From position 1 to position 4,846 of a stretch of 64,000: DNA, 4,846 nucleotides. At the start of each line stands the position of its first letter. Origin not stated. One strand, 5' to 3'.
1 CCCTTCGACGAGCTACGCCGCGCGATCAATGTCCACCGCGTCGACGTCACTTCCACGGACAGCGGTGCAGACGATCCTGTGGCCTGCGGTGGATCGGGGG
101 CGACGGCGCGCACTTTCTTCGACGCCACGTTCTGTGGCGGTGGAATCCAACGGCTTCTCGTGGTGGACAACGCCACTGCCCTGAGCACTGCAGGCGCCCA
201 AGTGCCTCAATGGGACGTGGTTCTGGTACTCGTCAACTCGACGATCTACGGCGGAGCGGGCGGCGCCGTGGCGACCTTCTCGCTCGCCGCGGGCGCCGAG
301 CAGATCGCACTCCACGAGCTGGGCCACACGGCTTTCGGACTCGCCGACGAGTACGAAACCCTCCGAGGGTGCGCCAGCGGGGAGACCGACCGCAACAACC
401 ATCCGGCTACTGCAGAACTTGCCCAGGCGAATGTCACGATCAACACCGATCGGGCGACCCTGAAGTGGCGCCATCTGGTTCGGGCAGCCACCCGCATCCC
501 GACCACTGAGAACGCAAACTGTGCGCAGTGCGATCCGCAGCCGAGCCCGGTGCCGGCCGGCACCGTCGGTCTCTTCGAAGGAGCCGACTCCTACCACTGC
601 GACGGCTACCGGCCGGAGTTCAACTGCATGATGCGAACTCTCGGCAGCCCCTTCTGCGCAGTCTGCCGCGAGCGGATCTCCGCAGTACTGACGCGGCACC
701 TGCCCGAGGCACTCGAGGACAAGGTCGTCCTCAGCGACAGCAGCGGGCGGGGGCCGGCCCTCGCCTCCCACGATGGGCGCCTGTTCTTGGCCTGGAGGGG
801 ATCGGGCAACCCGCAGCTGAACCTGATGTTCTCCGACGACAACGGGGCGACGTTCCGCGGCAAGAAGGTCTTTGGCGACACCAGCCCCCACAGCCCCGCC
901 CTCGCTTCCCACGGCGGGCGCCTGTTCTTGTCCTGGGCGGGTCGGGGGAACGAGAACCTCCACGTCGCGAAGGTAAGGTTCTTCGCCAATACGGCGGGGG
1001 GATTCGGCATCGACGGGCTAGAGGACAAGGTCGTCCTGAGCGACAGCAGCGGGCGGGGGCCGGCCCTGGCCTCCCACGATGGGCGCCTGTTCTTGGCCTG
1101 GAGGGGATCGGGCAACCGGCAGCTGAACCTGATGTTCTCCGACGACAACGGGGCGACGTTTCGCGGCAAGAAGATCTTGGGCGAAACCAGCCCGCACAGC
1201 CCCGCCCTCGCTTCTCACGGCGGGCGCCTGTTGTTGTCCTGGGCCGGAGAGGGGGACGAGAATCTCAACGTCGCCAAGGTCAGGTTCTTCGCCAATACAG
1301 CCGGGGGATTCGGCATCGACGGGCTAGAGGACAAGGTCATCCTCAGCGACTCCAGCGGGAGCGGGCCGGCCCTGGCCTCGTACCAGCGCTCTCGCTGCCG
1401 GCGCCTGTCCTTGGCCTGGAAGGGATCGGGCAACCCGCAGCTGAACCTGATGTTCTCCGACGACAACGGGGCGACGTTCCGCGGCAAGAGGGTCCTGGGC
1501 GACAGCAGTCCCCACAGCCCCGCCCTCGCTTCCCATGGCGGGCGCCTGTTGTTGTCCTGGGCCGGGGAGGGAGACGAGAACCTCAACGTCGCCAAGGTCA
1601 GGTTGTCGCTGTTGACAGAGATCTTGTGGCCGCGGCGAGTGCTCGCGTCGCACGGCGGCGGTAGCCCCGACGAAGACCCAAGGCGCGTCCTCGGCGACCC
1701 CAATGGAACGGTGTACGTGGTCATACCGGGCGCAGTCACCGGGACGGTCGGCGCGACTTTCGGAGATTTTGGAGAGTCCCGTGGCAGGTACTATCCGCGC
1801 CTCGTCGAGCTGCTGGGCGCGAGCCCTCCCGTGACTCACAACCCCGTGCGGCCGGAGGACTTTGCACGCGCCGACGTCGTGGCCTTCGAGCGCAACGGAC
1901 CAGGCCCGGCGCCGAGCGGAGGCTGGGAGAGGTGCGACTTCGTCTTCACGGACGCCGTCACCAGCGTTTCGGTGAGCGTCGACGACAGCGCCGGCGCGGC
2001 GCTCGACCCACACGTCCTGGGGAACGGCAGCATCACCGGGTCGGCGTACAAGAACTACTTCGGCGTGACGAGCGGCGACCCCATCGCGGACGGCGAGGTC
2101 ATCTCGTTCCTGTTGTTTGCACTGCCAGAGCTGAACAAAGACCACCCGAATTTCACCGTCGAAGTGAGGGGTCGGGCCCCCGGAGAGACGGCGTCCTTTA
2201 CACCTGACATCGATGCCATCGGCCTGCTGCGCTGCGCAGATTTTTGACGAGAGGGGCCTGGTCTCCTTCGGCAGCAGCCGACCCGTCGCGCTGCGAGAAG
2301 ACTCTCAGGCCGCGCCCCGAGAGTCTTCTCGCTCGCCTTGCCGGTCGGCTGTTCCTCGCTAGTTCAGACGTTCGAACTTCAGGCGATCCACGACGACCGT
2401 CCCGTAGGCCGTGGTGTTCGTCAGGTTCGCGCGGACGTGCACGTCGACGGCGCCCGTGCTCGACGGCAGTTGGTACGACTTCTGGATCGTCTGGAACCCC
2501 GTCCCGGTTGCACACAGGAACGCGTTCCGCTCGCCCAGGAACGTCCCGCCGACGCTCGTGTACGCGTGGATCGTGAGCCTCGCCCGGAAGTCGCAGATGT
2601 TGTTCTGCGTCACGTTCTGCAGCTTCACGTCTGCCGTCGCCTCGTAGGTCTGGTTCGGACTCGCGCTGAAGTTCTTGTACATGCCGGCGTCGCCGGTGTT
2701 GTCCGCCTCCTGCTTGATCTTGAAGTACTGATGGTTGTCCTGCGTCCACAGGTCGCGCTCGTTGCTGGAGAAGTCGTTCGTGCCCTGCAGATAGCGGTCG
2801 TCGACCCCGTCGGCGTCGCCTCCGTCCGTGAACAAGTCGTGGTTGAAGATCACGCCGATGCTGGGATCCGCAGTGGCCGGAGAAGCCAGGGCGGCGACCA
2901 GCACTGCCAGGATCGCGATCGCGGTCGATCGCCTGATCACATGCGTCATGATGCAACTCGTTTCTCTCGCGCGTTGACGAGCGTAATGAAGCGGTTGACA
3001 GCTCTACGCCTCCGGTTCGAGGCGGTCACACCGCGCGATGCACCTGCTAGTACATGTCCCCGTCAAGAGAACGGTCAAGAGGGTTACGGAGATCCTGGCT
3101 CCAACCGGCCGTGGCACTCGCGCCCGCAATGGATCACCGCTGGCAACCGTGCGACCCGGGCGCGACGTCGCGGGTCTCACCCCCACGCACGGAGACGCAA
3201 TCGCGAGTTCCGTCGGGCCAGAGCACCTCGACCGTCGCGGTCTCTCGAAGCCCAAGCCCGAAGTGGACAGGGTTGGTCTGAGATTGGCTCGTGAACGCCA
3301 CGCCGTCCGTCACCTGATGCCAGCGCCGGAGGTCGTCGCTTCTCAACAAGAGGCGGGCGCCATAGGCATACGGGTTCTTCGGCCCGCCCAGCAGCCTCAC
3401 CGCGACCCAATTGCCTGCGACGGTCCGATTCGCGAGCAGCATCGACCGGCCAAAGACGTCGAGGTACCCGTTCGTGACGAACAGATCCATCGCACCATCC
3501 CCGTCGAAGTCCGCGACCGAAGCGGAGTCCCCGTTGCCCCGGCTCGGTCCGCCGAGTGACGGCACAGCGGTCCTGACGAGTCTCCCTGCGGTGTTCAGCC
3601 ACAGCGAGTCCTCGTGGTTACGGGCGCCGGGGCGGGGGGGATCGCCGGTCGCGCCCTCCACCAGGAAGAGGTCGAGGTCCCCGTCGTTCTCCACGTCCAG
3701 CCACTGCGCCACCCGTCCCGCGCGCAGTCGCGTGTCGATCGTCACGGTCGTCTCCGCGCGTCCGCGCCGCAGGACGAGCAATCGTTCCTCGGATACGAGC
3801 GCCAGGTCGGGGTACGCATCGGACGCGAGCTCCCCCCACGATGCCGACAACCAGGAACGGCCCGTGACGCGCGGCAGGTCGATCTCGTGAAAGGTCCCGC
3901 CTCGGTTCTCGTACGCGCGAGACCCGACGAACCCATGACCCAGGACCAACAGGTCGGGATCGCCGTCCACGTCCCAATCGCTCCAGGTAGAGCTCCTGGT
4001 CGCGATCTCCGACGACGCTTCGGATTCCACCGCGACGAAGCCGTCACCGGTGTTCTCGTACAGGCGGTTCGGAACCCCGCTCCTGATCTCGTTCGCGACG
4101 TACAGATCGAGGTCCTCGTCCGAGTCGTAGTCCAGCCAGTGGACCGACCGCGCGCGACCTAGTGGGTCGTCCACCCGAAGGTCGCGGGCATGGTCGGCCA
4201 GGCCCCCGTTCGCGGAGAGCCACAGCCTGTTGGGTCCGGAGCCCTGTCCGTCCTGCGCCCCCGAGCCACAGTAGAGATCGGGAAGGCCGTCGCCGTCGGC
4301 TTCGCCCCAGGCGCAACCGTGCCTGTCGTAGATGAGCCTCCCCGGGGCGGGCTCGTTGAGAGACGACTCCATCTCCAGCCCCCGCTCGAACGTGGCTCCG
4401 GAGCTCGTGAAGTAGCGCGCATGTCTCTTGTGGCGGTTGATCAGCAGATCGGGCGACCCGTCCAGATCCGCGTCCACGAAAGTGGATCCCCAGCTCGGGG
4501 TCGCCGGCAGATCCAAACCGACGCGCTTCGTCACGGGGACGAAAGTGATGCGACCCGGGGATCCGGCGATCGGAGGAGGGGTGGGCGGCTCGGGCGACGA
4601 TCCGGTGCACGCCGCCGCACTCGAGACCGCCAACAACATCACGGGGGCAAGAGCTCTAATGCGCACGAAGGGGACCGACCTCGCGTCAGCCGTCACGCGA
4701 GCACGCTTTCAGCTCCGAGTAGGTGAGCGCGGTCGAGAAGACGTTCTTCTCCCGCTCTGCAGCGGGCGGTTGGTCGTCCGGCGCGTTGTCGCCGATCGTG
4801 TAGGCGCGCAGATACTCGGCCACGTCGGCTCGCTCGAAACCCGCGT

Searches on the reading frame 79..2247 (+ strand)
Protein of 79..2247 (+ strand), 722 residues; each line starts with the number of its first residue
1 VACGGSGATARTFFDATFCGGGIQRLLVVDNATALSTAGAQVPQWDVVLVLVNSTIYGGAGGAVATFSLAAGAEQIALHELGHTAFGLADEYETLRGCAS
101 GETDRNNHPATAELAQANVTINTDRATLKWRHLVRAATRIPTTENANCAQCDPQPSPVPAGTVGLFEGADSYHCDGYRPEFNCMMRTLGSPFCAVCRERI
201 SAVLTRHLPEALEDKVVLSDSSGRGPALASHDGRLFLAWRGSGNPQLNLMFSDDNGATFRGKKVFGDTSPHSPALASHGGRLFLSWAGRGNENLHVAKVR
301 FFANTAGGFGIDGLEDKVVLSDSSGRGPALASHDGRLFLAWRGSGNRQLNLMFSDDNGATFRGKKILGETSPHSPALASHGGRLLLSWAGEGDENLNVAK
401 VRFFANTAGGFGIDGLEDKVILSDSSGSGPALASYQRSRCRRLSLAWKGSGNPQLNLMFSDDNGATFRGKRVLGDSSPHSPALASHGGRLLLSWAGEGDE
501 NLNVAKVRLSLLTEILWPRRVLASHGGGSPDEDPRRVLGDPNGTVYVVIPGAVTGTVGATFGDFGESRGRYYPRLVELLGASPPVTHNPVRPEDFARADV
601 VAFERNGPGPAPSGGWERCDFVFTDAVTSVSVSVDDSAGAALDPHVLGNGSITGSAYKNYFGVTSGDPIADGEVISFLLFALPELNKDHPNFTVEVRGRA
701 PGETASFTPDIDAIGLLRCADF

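Call 4: search_protein_families(library=pfam, proteins=[window:79-2247:+], max_evalue=0.01)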
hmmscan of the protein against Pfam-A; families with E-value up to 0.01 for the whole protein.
window:79-2247:+ (722 aa): 3 families
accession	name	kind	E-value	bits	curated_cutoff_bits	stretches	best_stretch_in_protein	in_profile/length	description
PF09471.16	Peptidase_M64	-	4.7e-29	101.9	26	2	8-143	75-206/302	IgA Peptidase M64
PF02012.26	BNR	-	0.00022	21.2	27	0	251-259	2-10/12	BNR/Asp-box repeat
PF13088.12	BNR_2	-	0.0067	16.2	31.4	0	223-367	112-254/277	BNR repeat-like domain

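Call 5: search_protein_families(library=ncbifam, proteins=[window:79-2247:+], max_evalue=0.1)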
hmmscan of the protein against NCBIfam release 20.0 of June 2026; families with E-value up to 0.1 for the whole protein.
window:79-2247:+ (722 aa): 0 families

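Call 44: find_homologous_proteins(query=window:79-2247:+, max_evalue=1e-30)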
Query window:79-2247:+ (722 aa): 649 proteins with E <= 1e-30 among 8000 candidates; the best 120 are listed.
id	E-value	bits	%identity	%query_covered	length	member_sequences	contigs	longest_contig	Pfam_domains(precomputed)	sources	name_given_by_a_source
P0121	0.0e+0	1655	100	100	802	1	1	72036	PF09471.16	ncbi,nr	ncbi:MAG TPA: M64 family metallopeptidase [Actinomycetota bacterium]|nr:M64 family metallopeptidase 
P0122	0.0e+0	1359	83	100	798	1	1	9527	PF09471.16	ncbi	-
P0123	0.0e+0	1028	67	97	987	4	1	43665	PF09471.16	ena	-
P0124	2.3e-200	686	67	42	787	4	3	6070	PF09471.16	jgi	jgi:hypothetical protein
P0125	2.1e-178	613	61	70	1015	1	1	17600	PF07250.18,PF09118.18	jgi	jgi:Domain of unknown function (DUF1929)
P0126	2.0e-173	597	48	38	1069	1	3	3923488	PF04616.21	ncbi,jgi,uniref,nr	ncbi:hypothetical protein OGR47_15025 [Methylocystis sp. MJC1]|jgi:hypothetical protein|uniref:hypot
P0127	2.3e-160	554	50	41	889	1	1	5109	PF24316.2,PF02012.27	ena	-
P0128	1.8e-155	537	56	70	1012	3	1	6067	PF07250.18,PF09118.18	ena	-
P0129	3.8e-147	510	42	44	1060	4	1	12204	PF22325.3,PF18590.7,PF24316.2,PF04616.21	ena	-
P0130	5.1e-144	500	62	56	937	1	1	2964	PF07250.18,PF09118.18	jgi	jgi:hypothetical protein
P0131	1.3e-143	498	46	36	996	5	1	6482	PF21595.4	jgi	jgi:hypothetical protein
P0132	4.7e-141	490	49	35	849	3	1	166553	-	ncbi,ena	-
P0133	2.4e-140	487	56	43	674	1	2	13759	PF00704.35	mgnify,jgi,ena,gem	mgnify:CR=1 FL=1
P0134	7.1e-135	469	47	34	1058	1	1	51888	PF24316.2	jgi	jgi:hypothetical protein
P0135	6.0e-132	460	66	41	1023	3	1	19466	PF13810.13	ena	-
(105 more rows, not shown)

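Call 45: find_encoding_contigs(protein=P0121, flank=10000, max_places=2)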
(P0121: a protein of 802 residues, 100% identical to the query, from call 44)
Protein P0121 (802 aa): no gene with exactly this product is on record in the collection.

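Call 46: find_encoding_contigs(protein=P0122, flank=10000, max_places=2)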
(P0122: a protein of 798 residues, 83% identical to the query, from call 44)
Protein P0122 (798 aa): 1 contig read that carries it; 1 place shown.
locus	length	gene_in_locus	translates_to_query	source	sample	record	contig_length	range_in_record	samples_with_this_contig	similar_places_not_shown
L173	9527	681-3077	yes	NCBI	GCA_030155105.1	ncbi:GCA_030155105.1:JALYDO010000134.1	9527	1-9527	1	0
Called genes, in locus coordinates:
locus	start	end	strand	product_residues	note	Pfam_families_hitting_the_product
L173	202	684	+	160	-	-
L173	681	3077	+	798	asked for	PF09471:Peptidase_M64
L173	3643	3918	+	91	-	PF09851:SHOCT (weak)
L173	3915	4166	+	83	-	-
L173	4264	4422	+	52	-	-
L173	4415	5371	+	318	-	PF25852:DUF6242_C (faint), PF02012:BNR (faint), PF15902:Sortilin-Vps10 (weak)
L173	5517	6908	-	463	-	PF08309:LVIVD (faint)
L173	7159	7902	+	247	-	PF02861:Clp_N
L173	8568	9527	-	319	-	?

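Call 47: list_cluster_members(proteins=[P0121, P0001])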
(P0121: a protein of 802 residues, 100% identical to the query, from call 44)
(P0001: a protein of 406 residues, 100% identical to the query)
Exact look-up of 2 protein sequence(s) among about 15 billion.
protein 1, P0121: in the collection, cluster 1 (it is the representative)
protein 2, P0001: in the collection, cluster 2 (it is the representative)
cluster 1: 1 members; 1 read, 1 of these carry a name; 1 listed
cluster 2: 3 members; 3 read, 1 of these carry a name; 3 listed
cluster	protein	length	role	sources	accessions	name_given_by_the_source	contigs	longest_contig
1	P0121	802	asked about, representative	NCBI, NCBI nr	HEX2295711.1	MAG TPA: M64 family metallopeptidase [Actinomycetota bacterium] | M64 family metallopeptidase [Actinomycetota bacterium]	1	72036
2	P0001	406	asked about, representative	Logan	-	-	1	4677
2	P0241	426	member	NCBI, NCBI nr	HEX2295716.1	MAG TPA: lanthionine synthetase C family protein [Actinomycetota bacterium] | lanthionine synthetase C family protein [Actinomycetota bacterium]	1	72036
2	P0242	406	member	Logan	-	-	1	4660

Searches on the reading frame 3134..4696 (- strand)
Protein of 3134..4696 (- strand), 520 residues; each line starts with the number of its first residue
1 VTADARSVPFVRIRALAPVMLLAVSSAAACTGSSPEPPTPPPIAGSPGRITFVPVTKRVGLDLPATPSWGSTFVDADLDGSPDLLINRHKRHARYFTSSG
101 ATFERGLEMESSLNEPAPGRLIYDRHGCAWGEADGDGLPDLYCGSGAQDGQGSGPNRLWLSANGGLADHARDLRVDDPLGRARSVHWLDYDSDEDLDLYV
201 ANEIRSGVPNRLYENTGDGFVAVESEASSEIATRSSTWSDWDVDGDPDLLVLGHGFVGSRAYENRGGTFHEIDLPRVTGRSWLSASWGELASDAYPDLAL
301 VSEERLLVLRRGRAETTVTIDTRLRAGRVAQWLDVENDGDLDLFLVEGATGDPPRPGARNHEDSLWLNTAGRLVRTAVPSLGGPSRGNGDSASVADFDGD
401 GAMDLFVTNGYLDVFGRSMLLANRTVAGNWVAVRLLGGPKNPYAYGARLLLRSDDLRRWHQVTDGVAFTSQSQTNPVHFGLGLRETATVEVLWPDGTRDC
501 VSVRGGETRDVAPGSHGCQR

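Call 4: search_protein_families(library=pfam, proteins=[window:3134-4696:-], max_evalue=0.01)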
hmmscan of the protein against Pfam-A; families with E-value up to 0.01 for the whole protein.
window:3134-4696:- (520 aa): 3 families
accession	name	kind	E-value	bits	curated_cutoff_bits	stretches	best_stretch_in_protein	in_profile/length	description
PF13517.12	FG-GAP_3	-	2.8e-24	85.9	26.9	4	334-407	1-61/61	FG-GAP-like repeat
PF07593.17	UnbV_ASPIC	-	1.2e-08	35.2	23.4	1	444-499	1-56/68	ASPIC and UnbV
PF01839.29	FG-GAP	-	4e-05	23.8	22.1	1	388-412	1-25/37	FG-GAP repeat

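Call 5: search_protein_families(library=ncbifam, proteins=[window:3134-4696:-], max_evalue=0.1)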
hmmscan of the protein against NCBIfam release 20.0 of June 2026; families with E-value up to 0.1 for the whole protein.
window:3134-4696:- (520 aa): 0 families
